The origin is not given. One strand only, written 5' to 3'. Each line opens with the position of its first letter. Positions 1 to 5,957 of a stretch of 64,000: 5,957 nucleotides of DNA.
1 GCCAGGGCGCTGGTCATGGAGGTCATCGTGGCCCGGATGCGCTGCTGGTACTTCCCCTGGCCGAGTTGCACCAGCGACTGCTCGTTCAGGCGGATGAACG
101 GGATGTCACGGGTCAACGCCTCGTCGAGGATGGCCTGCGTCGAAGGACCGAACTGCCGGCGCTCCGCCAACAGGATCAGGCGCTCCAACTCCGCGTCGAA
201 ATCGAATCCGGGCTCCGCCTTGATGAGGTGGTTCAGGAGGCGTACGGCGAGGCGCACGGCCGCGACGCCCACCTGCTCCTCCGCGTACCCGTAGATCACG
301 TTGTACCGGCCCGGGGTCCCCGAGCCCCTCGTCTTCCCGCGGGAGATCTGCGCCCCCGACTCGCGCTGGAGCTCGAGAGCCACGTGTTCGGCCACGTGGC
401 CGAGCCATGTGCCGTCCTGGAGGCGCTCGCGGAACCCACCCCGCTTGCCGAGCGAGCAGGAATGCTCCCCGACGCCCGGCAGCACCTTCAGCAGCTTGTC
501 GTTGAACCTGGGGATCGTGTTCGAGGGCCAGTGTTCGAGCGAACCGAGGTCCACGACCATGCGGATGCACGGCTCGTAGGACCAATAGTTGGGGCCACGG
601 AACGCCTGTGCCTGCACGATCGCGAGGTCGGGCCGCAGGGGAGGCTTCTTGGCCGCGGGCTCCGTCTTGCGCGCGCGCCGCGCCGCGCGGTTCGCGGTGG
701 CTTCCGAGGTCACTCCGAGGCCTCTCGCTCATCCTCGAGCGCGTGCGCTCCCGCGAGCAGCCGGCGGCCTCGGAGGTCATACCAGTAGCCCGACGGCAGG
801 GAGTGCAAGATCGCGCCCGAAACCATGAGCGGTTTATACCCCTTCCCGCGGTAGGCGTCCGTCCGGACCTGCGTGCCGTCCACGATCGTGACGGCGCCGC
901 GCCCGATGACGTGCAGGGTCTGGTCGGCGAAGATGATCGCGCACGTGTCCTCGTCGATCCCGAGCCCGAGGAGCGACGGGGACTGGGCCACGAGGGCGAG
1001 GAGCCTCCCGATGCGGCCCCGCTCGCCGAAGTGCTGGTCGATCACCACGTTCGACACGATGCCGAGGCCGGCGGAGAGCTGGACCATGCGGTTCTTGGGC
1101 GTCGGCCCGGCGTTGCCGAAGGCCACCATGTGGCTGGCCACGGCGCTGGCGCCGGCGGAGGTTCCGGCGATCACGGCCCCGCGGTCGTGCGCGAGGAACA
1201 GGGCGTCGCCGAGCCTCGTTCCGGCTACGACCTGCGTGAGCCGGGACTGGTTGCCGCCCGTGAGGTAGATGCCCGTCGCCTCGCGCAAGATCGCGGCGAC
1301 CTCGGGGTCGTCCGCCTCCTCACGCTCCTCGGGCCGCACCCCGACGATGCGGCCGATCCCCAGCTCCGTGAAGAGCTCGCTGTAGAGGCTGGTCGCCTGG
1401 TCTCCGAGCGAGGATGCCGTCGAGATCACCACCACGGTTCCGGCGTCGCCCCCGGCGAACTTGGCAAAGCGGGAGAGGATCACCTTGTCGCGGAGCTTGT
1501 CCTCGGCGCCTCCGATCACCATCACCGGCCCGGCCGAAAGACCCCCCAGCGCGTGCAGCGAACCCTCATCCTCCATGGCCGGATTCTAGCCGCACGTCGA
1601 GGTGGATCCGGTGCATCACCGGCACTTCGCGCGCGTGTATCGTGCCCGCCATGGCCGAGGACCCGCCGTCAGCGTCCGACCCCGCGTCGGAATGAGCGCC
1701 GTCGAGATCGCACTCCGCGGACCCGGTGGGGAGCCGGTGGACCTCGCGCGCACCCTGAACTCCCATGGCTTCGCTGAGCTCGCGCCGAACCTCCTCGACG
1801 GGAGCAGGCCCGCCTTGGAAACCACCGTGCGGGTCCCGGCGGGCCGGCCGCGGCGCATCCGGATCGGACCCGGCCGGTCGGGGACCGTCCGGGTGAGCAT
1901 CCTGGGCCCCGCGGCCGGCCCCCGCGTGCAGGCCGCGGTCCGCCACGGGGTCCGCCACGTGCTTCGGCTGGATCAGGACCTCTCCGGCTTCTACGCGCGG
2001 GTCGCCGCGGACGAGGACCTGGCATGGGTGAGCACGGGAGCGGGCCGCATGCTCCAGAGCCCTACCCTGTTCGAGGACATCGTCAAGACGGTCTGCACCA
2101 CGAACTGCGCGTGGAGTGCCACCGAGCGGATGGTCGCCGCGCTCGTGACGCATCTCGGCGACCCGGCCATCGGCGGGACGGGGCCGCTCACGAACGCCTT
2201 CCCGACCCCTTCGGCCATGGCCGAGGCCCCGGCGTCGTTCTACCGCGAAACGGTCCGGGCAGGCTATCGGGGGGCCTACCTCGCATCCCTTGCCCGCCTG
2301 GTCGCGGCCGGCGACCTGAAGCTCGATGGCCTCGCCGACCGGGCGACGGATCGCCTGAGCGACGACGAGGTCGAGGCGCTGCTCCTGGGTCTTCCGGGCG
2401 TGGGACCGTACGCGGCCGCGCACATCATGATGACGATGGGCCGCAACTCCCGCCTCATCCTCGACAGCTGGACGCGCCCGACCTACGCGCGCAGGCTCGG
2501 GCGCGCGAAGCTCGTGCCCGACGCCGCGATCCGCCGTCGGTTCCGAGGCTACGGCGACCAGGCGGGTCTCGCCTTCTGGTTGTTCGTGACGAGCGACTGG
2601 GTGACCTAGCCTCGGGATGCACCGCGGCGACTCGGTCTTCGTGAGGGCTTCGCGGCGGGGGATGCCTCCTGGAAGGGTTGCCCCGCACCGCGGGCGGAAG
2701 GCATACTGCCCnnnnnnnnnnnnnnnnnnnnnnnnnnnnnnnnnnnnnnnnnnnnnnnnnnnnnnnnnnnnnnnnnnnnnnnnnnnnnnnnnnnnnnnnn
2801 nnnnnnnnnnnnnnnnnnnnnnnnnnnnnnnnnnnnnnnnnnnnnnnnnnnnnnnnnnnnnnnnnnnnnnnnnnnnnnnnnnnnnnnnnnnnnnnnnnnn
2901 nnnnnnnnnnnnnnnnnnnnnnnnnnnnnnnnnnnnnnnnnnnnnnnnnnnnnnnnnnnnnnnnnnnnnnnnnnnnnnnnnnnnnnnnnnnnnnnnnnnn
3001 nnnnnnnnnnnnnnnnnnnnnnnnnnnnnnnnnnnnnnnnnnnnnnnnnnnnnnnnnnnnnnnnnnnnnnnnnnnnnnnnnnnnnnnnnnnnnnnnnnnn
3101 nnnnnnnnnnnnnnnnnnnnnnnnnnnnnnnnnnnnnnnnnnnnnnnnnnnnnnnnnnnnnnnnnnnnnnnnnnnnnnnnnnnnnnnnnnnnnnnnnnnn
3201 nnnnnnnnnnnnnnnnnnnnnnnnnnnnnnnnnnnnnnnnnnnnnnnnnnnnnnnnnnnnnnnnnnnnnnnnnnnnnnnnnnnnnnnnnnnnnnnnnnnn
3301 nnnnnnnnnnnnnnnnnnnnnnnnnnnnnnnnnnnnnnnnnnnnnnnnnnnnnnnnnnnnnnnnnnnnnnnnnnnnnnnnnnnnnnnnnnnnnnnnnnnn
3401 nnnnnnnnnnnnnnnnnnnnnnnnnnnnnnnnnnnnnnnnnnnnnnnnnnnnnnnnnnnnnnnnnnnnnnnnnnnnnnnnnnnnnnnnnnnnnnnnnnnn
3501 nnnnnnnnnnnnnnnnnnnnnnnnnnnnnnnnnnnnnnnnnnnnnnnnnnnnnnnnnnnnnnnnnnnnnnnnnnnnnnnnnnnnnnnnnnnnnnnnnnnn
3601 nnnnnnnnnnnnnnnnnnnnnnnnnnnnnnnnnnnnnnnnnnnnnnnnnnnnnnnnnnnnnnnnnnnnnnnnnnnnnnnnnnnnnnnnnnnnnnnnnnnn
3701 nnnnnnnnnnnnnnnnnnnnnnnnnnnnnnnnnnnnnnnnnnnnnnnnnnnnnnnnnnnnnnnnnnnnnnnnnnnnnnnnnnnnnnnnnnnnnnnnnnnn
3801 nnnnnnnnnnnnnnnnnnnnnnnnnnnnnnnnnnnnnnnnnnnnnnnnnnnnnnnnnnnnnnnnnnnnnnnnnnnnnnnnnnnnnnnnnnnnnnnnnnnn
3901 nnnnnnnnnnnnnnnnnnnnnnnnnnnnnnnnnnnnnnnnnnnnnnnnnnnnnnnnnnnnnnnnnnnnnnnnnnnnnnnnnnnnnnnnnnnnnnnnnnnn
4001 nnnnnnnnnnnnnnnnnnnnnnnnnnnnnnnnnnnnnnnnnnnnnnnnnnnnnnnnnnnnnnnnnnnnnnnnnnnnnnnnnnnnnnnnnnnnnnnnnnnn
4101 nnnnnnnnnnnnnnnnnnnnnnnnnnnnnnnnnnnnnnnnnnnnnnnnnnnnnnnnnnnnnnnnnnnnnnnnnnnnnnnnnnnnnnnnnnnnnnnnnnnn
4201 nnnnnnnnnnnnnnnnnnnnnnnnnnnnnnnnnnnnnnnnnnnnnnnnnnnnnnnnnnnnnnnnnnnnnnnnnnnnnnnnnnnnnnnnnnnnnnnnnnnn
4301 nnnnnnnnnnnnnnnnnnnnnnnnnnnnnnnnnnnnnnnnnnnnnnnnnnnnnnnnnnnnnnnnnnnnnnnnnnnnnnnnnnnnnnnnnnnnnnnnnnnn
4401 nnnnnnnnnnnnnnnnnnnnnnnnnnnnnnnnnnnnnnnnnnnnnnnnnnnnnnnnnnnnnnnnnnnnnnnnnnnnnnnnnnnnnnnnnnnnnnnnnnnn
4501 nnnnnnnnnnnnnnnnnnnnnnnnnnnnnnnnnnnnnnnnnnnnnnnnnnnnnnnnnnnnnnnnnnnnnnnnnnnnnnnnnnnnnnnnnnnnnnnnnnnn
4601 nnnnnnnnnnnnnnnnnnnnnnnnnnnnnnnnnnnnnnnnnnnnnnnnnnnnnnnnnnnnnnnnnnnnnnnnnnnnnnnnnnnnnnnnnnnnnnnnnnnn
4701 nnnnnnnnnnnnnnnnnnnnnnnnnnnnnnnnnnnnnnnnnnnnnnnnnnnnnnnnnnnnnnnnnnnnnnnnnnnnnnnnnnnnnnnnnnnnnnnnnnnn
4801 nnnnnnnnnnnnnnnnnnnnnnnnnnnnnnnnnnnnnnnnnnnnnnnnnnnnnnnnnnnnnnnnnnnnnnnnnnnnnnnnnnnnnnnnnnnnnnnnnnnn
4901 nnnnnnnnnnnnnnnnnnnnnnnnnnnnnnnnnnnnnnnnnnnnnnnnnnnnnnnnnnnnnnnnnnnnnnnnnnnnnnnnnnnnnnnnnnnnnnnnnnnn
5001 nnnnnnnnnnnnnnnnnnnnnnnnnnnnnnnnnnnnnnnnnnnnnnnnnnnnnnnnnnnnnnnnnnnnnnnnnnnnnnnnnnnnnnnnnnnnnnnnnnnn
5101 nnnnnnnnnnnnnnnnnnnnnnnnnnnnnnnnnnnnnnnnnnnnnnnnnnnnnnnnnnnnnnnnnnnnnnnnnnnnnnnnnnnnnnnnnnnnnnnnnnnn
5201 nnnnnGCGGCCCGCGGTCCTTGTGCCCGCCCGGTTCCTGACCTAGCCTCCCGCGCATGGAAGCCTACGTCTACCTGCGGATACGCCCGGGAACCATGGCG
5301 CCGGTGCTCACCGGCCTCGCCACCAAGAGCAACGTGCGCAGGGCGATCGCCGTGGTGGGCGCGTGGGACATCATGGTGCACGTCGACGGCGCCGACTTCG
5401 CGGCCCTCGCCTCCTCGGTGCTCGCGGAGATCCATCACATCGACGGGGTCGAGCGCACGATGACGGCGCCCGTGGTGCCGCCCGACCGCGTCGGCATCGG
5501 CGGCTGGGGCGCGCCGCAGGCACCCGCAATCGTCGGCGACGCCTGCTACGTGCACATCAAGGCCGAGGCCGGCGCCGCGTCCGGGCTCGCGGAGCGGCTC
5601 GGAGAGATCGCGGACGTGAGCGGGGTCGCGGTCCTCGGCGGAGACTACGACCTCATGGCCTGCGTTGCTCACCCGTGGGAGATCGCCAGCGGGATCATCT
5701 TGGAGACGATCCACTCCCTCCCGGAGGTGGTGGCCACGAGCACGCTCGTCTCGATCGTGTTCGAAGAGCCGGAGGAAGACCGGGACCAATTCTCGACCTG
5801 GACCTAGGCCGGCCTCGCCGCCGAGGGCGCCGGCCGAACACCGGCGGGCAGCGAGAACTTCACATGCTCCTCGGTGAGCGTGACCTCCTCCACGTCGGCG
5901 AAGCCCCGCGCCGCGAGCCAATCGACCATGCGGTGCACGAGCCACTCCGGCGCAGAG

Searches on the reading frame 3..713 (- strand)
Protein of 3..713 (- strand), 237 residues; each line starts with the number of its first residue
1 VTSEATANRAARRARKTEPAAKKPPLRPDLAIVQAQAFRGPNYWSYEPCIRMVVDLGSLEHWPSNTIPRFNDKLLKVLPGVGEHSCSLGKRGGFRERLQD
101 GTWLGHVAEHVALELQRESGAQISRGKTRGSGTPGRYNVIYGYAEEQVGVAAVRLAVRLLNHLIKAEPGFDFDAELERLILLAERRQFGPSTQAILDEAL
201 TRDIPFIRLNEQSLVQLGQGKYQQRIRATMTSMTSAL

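Call 67: search_protein_families(library=pfam, proteins=[window:3-713:-], max_evalue=0.001)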
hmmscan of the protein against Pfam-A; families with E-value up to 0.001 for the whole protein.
window:3-713:- (237 aa): 1 family
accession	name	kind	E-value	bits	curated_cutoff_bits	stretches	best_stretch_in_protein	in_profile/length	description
PF18921.5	Cyanophycin_syn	-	5.1e-41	139.7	27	1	51-165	1-115/115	Cyanophycin synthase-like N-terminal domain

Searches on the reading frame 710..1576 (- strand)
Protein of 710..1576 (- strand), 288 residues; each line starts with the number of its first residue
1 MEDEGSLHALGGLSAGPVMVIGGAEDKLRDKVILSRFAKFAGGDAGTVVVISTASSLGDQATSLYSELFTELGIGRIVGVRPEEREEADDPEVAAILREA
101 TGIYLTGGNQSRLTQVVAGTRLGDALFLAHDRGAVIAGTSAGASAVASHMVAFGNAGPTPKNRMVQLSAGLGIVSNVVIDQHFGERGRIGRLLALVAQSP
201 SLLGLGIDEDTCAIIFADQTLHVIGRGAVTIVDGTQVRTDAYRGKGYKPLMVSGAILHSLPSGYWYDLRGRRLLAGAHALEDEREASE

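Call 67: search_protein_families(library=pfam, proteins=[window:710-1576:-], max_evalue=0.001)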
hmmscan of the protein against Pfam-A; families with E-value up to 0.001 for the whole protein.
window:710-1576:- (288 aa): 1 family
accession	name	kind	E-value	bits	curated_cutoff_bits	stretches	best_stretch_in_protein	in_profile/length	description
PF03575.23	Peptidase_S51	-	4.2e-23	82.5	23.9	1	19-223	2-205/206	Peptidase family S51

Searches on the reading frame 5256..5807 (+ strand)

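Call 67: search_protein_families(library=pfam, proteins=[window:5256-5807:+], max_evalue=0.001)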
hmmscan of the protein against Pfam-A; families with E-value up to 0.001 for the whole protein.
window:5256-5807:+ (183 aa): 1 family
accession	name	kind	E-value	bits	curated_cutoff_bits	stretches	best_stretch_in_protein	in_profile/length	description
PF01037.27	AsnC_trans_reg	-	6.4e-13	48.8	25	1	9-73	5-70/73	Lrp/AsnC ligand binding domain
